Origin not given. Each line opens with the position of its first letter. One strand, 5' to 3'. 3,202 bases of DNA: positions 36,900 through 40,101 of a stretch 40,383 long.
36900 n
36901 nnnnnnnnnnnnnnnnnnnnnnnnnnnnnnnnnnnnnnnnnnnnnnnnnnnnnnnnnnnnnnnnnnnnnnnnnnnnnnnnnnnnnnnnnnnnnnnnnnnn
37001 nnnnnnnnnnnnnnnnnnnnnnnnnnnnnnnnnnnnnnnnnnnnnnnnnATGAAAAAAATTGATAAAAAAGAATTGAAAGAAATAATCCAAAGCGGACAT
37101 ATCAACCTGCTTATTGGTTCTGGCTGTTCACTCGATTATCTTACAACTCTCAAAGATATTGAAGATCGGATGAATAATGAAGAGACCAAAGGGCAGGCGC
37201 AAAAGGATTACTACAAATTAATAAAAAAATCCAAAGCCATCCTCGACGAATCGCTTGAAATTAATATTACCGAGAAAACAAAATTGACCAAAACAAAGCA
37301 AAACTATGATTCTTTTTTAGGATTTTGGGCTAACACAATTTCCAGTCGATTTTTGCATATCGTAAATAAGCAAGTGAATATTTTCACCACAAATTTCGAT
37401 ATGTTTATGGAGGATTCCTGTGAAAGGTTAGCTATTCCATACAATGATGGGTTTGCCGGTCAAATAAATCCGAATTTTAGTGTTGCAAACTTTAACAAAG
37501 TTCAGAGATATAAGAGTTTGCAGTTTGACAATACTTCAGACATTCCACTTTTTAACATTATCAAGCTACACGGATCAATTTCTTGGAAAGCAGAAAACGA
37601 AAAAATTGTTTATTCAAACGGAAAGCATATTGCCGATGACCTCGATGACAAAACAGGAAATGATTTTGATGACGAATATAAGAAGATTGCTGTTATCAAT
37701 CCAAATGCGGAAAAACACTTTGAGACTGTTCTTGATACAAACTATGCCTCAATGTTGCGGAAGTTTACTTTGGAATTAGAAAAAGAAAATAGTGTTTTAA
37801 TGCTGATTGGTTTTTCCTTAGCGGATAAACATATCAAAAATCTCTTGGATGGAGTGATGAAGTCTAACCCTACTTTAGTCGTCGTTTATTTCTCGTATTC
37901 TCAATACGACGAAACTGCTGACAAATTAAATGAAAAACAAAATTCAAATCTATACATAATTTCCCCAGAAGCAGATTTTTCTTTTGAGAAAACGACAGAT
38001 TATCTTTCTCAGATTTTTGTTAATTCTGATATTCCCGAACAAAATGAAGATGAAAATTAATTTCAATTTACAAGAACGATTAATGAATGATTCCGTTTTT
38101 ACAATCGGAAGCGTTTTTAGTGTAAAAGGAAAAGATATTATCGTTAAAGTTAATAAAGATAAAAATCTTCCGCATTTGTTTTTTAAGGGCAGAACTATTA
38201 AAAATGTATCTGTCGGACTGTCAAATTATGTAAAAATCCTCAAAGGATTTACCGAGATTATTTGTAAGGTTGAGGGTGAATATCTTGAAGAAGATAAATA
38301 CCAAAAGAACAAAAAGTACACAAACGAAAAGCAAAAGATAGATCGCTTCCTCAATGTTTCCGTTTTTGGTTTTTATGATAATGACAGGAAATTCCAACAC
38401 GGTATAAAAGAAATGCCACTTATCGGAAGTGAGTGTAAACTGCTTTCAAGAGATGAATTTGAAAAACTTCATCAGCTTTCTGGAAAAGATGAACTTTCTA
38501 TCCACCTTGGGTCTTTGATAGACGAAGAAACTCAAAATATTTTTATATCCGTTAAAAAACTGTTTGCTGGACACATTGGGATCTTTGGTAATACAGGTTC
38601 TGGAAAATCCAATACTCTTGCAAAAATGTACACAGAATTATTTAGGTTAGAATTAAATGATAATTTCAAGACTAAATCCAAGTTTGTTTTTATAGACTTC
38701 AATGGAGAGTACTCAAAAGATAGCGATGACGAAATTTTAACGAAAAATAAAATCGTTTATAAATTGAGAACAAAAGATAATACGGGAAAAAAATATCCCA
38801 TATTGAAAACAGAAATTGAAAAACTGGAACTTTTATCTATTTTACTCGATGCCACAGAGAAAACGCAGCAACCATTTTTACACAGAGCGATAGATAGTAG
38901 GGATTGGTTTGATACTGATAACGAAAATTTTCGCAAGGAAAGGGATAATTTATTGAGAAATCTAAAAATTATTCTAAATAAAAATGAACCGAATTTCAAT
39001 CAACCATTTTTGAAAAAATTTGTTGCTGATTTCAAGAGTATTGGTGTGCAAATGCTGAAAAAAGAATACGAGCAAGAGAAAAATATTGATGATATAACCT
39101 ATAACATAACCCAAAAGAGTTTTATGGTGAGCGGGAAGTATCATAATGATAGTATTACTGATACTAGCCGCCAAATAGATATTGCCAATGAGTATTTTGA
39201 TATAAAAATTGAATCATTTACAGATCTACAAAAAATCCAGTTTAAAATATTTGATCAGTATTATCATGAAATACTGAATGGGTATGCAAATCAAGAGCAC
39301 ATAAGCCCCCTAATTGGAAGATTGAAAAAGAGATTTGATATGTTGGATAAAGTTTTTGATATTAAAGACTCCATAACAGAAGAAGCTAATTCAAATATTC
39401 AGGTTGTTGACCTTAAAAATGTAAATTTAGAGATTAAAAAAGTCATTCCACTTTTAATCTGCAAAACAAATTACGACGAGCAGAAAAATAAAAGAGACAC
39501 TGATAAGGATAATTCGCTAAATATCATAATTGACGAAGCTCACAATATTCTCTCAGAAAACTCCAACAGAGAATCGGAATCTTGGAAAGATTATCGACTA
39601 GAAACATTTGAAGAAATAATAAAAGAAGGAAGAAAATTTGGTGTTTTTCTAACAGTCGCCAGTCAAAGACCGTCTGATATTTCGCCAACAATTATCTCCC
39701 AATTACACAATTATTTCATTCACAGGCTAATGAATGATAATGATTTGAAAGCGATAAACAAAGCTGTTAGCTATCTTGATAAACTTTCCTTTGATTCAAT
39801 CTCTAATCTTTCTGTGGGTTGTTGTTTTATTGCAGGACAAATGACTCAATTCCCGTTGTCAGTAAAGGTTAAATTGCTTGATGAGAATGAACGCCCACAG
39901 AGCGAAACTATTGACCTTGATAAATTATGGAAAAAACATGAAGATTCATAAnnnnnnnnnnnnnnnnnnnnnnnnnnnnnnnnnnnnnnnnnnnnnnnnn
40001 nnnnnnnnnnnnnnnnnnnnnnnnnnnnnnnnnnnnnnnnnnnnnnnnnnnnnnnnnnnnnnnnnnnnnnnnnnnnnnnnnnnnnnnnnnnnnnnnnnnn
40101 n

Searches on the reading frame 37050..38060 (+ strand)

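Call 63: search_protein_families(library=pfam, proteins=[window:37050-38060:+], max_evalue=0.00001)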
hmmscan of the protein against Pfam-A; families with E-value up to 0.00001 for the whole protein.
window:37050-38060:+ (336 aa): 1 family
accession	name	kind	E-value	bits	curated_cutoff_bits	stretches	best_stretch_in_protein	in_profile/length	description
PF13289.12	SIR2_2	-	7.3e-15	55.7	24.5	1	110-302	2-139/141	SIR2-like domain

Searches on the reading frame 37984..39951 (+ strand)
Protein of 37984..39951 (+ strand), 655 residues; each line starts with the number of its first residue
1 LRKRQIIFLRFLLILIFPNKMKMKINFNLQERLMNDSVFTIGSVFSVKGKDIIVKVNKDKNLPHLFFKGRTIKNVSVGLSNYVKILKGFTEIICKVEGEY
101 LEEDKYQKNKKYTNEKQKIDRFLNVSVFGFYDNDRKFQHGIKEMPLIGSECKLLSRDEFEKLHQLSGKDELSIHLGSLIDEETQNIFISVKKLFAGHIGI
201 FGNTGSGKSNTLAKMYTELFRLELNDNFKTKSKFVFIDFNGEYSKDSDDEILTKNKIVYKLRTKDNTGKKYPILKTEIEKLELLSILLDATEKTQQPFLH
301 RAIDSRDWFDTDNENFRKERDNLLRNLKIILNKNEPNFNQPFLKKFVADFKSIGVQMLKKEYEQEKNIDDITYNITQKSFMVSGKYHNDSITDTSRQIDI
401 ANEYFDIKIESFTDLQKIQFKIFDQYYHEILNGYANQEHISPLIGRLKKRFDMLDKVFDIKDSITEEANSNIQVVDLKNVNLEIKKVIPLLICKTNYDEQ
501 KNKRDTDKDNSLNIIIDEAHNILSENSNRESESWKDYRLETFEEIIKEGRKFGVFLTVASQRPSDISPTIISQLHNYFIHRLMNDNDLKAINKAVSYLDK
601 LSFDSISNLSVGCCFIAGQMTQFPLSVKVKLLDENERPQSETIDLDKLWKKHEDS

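Call 63: search_protein_families(library=pfam, proteins=[window:37984-39951:+], max_evalue=0.00001)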
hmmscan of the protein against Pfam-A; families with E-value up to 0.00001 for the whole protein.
window:37984-39951:+ (655 aa): 1 family
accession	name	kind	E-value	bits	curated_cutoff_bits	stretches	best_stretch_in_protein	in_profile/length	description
PF01935.23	DUF87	-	8.6e-15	55.9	23.2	1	173-359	1-146/220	Helicase HerA, central domain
